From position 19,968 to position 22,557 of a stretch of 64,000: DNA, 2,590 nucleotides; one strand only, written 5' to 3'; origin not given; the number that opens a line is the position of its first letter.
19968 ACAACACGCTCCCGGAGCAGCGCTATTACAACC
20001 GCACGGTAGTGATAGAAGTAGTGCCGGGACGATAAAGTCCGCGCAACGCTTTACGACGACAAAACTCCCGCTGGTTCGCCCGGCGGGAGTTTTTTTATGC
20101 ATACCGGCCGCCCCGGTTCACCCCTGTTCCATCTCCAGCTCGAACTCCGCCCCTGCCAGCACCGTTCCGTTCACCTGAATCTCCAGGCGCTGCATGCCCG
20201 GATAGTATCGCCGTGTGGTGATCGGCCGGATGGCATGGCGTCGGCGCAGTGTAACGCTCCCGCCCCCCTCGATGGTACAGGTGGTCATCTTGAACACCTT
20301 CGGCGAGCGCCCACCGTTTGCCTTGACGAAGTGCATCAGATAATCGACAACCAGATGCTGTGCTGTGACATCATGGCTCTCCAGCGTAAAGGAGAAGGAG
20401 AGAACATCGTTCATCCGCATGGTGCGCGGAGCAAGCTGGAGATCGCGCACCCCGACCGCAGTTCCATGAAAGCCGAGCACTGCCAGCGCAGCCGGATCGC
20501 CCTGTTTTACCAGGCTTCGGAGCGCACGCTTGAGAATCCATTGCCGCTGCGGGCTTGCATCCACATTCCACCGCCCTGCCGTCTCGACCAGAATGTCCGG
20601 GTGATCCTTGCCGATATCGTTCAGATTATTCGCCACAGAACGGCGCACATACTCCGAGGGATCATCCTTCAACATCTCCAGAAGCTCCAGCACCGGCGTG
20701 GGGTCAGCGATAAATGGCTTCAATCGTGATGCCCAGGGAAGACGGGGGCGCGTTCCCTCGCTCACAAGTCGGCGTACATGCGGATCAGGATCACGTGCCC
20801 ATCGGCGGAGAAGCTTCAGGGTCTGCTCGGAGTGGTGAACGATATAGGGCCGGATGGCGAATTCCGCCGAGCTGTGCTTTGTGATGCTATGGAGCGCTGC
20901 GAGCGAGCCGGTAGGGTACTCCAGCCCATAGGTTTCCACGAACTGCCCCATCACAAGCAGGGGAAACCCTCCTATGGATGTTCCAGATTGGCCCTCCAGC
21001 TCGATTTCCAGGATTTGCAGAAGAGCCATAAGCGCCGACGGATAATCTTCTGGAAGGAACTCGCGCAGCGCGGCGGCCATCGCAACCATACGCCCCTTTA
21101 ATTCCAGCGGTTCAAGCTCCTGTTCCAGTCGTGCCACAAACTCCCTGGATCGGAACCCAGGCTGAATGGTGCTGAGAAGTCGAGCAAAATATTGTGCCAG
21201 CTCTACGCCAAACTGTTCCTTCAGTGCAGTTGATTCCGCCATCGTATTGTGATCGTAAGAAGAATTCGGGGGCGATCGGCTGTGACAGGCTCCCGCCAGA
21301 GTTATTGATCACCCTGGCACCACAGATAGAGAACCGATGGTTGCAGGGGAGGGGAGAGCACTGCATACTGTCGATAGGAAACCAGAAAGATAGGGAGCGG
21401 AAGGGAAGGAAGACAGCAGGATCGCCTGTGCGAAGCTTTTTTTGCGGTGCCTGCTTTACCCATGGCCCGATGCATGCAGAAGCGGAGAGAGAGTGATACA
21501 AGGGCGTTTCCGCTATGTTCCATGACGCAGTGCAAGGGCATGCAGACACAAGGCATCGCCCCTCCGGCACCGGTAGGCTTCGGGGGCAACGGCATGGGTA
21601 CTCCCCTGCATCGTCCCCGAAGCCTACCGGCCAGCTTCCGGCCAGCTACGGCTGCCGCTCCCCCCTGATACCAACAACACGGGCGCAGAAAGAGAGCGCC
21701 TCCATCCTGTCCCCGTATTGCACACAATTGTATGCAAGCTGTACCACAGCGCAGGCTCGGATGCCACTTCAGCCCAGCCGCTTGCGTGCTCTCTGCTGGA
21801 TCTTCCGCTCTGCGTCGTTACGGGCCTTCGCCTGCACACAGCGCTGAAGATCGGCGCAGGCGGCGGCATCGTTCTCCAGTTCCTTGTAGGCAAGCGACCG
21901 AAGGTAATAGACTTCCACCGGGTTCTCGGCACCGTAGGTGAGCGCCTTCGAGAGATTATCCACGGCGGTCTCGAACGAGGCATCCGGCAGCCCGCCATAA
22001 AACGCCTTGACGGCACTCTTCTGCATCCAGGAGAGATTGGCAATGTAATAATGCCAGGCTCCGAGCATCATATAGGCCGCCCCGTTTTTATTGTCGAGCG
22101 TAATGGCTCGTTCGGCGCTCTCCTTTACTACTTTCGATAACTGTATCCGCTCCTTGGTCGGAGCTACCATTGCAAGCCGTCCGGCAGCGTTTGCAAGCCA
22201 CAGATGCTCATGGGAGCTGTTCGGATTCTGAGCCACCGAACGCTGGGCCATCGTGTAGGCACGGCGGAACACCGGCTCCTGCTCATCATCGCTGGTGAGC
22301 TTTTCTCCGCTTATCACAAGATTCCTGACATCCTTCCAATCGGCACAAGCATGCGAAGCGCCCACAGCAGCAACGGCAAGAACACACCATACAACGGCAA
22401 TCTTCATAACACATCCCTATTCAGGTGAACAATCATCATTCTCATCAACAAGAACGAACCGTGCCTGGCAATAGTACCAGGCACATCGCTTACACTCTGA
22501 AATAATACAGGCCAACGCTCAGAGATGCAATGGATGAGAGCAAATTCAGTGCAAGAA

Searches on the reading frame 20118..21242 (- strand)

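Call 4: search_protein_families(library=pfam, proteins=[window:20118-21242:-], max_evalue=0.1)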
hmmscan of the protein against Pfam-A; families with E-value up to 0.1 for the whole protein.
window:20118-21242:- (374 aa): 3 families
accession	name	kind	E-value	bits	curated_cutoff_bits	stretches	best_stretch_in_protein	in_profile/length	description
PF13646.12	HEAT_2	-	2.7e-07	31.2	27.7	1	186-256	3-67/88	HEAT repeats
PF08713.17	DNA_alkylation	-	3.7e-06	27.2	21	1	125-218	106-190/213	DNA alkylation repair enzyme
PF02985.28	HEAT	-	9.9e-06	25.8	23.5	1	187-212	5-29/31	HEAT repeat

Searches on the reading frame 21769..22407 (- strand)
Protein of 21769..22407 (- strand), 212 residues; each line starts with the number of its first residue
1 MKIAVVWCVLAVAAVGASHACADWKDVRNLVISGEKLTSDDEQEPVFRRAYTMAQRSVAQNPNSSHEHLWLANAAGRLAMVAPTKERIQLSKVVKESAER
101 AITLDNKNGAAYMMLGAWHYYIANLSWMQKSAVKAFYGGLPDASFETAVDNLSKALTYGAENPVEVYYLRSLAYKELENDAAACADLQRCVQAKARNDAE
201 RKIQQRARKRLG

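Call 4: search_protein_families(library=pfam, proteins=[window:21769-22407:-], max_evalue=0.1)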
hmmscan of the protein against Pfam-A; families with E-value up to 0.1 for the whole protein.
window:21769-22407:- (212 aa): 7 families
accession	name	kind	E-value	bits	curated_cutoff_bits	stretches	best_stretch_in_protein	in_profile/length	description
PF21033.3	RMD1-3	-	1.4e-13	51.1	26.7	1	57-183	76-202/235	Regulator of microtubule dynamics protein 1-3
PF13181.12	TPR_8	-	0.00034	21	25.7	1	165-195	2-32/34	Tetratricopeptide repeat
PF13431.12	TPR_17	-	0.0065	17.1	24.4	0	55-76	3-24/34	Tetratricopeptide repeat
PF12110.13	Nup96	-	0.0078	15.7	25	1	123-170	96-145/295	Nuclear protein 96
PF25575.1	TPR_BSK1_C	-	0.043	14.1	42.2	1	117-188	34-101/118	Serine/threonine-protein kinase BSK1-like, TPR repeats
PF13414.12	TPR_11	-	0.056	13.6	26.8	0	145-176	10-40/42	TPR repeat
PF17910.6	FeoB_Cyto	-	0.061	14.2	23.4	0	144-209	4-63/90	FeoB cytosolic helical domain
